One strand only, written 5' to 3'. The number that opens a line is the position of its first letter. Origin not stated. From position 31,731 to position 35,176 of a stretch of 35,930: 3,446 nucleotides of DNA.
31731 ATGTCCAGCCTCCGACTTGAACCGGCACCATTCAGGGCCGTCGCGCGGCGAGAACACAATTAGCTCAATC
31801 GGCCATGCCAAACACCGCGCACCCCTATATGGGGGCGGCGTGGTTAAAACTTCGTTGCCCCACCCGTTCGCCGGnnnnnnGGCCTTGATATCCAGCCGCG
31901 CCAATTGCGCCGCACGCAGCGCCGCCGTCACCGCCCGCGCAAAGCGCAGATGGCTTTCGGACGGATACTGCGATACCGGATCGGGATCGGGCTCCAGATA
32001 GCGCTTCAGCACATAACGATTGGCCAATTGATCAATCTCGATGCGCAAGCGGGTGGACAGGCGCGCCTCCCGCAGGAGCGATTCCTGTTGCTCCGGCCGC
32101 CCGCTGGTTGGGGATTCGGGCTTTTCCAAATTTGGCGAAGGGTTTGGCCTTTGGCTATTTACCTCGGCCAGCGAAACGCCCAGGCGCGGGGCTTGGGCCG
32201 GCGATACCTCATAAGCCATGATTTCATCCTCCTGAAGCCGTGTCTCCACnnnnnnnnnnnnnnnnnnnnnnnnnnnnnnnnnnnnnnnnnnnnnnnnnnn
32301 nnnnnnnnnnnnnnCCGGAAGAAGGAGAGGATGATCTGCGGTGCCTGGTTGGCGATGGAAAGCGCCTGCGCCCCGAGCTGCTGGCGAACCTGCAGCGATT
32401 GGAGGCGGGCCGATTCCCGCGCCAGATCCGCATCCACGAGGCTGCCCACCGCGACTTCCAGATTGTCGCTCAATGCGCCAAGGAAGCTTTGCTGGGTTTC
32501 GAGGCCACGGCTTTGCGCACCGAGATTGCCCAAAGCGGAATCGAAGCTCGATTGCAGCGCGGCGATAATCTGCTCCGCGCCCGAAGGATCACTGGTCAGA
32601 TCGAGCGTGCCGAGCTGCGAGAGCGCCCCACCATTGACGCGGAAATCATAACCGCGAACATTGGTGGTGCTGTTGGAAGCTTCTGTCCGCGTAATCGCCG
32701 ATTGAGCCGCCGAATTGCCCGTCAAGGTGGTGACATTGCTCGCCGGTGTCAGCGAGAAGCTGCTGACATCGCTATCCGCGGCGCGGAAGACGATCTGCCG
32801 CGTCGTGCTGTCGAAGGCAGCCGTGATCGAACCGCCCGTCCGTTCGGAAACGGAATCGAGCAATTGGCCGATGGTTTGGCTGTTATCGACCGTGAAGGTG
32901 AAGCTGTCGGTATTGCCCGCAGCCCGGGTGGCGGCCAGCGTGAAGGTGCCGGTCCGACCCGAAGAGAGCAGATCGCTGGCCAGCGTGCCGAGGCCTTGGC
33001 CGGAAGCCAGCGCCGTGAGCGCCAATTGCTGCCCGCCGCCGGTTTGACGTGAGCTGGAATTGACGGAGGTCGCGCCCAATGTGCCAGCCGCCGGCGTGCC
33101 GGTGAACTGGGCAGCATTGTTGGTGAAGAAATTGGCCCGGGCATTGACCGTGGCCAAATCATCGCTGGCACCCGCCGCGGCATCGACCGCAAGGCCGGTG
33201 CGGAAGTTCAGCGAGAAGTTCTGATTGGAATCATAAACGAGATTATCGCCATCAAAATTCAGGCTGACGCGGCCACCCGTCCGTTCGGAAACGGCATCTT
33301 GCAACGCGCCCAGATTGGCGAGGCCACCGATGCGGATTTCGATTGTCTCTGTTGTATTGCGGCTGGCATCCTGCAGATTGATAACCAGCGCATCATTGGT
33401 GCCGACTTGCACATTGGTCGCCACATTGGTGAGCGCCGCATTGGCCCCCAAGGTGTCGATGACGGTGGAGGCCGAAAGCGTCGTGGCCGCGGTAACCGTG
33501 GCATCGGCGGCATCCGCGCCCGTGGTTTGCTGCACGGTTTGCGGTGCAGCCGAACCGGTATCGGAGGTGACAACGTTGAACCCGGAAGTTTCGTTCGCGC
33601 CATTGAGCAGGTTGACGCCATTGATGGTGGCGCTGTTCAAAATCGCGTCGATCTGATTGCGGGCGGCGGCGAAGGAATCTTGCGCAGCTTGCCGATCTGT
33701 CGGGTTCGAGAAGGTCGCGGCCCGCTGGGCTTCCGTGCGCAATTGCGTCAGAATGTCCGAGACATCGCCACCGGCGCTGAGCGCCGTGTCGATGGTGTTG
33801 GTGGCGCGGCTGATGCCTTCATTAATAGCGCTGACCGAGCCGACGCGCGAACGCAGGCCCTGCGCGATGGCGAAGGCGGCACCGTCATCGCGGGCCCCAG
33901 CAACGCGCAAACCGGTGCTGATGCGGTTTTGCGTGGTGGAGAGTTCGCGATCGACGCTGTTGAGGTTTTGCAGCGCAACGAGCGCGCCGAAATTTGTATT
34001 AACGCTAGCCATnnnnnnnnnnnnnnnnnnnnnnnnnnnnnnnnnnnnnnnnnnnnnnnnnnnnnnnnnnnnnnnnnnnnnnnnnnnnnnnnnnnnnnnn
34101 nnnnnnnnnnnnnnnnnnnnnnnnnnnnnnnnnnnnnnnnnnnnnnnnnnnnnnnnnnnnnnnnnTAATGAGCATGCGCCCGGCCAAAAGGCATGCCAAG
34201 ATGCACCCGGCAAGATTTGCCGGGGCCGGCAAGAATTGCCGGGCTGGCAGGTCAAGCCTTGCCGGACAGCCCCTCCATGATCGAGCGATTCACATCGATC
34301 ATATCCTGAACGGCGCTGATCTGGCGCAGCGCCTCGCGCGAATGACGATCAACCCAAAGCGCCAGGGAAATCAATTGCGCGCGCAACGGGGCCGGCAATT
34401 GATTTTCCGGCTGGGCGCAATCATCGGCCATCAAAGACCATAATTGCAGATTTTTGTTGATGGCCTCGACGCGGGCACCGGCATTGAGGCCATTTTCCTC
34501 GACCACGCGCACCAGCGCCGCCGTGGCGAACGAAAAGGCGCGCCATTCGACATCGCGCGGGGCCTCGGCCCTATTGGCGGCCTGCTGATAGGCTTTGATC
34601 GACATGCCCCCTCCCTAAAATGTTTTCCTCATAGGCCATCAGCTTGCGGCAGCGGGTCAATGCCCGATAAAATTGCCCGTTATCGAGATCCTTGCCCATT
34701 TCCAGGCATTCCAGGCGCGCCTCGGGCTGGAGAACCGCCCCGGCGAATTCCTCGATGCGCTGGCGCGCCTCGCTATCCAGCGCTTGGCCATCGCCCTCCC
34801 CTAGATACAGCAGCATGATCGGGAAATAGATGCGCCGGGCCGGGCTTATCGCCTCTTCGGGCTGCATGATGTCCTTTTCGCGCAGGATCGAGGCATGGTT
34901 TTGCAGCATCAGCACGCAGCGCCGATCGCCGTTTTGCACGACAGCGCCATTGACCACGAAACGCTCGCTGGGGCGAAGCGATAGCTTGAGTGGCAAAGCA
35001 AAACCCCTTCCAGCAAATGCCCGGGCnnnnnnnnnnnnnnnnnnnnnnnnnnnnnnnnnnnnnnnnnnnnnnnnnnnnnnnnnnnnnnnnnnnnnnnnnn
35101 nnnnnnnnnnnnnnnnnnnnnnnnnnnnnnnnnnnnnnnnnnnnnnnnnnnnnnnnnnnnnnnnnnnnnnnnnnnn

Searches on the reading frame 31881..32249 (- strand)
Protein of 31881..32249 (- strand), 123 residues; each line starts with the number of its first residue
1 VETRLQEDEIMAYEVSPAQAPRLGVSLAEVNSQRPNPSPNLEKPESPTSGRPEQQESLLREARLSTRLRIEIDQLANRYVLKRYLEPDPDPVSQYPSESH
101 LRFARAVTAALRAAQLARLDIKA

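Call 4: search_protein_families(library=pfam, proteins=[window:31881-32249:-], max_evalue=1)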
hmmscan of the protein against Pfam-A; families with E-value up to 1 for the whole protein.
window:31881-32249:- (123 aa): 0 families

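Call 5: search_protein_families(library=ncbifam, proteins=[window:31881-32249:-], max_evalue=1)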
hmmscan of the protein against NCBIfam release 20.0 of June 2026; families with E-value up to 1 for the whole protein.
window:31881-32249:- (123 aa): 0 families

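Call 13: list_cluster_members(proteins=[P0006, P0001, window:31881-32249:-])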
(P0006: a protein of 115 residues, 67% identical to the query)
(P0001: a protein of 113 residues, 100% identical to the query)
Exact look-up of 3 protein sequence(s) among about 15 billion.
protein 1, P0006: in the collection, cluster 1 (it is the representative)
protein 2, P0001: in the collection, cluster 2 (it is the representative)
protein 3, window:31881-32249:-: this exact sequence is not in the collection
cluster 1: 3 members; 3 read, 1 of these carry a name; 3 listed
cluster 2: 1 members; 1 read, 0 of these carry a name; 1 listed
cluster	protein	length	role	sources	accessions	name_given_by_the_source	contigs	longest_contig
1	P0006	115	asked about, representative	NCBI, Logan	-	-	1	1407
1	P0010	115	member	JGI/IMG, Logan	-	hypothetical protein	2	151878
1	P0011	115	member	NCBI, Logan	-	-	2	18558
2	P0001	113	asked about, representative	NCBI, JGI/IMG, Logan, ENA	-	-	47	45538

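Call 15: find_encoding_contigs(protein=P0010, flank=10000, max_places=2)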
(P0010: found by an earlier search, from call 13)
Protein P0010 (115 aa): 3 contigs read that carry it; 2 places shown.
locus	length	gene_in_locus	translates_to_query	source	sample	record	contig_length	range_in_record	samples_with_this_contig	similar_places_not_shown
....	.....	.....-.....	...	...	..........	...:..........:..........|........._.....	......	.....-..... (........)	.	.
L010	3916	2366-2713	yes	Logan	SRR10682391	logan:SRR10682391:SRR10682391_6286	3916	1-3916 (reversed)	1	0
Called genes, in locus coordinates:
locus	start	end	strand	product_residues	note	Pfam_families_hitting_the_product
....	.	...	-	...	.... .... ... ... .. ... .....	-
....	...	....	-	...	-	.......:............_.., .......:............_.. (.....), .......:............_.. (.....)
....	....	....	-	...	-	-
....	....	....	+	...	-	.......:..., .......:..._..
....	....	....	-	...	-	-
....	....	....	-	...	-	-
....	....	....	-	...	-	-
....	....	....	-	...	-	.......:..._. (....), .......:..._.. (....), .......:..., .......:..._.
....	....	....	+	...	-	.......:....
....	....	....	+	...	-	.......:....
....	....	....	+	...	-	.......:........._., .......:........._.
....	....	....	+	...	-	-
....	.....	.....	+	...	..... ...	-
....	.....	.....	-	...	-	-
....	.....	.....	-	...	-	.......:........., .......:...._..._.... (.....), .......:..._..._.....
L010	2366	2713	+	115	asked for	-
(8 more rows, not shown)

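Call 47: search_protein_families(library=pfam, proteins=[window:31881-32219:-], max_evalue=10)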
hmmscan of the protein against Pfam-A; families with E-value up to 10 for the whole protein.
window:31881-32219:- (113 aa): 0 families

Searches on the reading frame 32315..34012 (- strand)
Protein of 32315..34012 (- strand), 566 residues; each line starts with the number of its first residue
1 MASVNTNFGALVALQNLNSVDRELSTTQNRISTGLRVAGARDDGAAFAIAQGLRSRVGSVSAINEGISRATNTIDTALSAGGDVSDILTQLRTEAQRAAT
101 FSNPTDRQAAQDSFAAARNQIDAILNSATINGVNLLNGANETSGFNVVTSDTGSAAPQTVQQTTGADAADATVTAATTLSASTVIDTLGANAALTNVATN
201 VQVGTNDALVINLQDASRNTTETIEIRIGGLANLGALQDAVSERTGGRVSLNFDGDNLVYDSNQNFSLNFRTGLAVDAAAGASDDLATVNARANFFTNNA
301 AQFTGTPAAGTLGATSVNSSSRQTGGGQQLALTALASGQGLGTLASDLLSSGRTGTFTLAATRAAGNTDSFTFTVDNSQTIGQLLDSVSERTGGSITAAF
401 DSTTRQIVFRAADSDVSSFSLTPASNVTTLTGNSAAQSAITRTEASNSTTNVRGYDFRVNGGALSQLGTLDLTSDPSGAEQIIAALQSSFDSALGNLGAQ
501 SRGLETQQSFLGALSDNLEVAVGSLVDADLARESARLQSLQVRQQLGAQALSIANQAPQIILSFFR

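Call 4: search_protein_families(library=pfam, proteins=[window:32315-34012:-], max_evalue=1)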
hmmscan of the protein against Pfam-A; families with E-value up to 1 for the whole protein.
window:32315-34012:- (566 aa): 3 families
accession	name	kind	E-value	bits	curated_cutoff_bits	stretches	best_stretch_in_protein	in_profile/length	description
PF00669.25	Flagellin_N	-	9.7e-23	81.2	26.6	1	4-140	1-138/139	Bacterial flagellin N-terminal helical region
PF00700.27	Flagellin_C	-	5.1e-13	49.6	23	1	488-565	9-86/86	Bacterial flagellin C-terminal helical region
PF21403.4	OTU1_UBXL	-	0.0026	18.8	22.7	1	367-395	8-36/49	OTU1, UBXL domain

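Call 5: search_protein_families(library=ncbifam, proteins=[window:32315-34012:-], max_evalue=1)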
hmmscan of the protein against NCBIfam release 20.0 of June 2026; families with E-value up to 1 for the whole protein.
window:32315-34012:- (566 aa): 25 families
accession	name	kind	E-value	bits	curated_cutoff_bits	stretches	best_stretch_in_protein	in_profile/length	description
NF009329.0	PRK12687.1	subfamily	1e-32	113.9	311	2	471-566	219-313/313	flagellin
NF009444.0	PRK12802.1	equivalog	9.5e-19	68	332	2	2-203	3-206/282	flagellin domain-containing protein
NF006469.0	PRK08869.1-4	equivalog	8.7e-18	64.8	627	2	3-160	4-161/377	flagellin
NF038071.1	lat_flg_LafA_2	exception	9.4e-17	61.3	365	2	3-216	4-211/284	lateral flagellin LafA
NF006468.0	PRK08869.1-3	subfamily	7.7e-16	58.1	436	2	2-155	3-156/378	polar flagellin E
NF006466.0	PRK08869.1-1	subfamily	2.5e-15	56.9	426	2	3-233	4-231/377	flagellin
NF009449.0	PRK12807.1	subfamily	1.8e-14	54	347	2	4-200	3-197/287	flagellin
NF005294.0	PRK06819.1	subfamily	4.9e-13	49.4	387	2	1-261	2-242/376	FliC/FljB family flagellin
NF006470.0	PRK08869.1-5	equivalog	7.9e-13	48.4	423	2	1-147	1-148/388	flagellin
NF009450.0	PRK12808.1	equivalog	2.2e-12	47.3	476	2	4-218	3-205/476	flagellin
NF005953.0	PRK08026.1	subfamily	8.5e-12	45.4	619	1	4-566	5-547/548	FliC/FljB family flagellin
NF006467.0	PRK08869.1-2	subfamily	9.2e-12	44.7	443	2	4-226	5-227/400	flagellin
NF010115.0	PRK13588.1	subfamily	1.4e-10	40.8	503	2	4-254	5-247/514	flagellin B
NF009446.0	PRK12804.1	subfamily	2.3e-10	40.5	352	2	4-211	3-217/301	flagellin Hag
NF010116.0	PRK13589.1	subfamily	3.1e-10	39.4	983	1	4-174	5-172/576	flagellin A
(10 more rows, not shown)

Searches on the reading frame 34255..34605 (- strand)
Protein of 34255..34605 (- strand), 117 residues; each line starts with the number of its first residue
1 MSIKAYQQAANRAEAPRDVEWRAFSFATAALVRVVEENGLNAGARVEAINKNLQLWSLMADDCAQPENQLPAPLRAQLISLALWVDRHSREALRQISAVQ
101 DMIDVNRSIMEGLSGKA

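Call 4: search_protein_families(library=pfam, proteins=[window:34255-34605:-], max_evalue=1)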
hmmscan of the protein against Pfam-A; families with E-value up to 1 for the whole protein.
window:34255-34605:- (117 aa): 2 families
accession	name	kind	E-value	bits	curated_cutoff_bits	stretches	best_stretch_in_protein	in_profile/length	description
PF07309.16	FlaF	-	6e-31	107.2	23.6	1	3-113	2-113/113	Flagellar protein FlaF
PF05881.18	CNPase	-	0.095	12.6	25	1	22-78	95-146/236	2',3'-cyclic nucleotide 3'-phosphodiesterase (CNP or CNPase)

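Call 85: search_solved_structures(query=window:34255-34605:-, max_evalue=1)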
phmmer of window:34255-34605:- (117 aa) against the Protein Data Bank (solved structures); distinct sequences matched with E-value up to 1: 1.
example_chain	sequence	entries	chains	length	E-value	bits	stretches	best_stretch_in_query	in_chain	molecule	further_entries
1woj_A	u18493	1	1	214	0.091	16.2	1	15-80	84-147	2',3'-cyclic-nucleotide 3'-phosphodiesterase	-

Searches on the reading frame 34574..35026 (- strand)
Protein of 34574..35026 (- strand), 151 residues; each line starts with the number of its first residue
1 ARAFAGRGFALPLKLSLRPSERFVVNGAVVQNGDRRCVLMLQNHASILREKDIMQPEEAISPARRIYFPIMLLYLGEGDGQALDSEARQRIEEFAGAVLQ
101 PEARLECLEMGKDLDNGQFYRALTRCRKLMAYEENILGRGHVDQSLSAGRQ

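Call 4: search_protein_families(library=pfam, proteins=[window:34574-35026:-], max_evalue=1)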
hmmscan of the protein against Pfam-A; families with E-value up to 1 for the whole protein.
window:34574-35026:- (151 aa): 1 family
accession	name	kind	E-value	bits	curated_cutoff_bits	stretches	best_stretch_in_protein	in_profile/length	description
PF07378.16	FlbT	-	2.1e-39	134.8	27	1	13-137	1-125/125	Flagellar protein FlbT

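Call 86: search_solved_structures(query=window:34574-34996:-, max_evalue=1)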
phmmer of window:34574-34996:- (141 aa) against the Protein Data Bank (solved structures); distinct sequences matched with E-value up to 1: 1.
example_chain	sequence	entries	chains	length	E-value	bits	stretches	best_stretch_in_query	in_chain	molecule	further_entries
2dnf_A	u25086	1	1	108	0.35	14.2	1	49-126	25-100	Doublecortin domain-containing protein 2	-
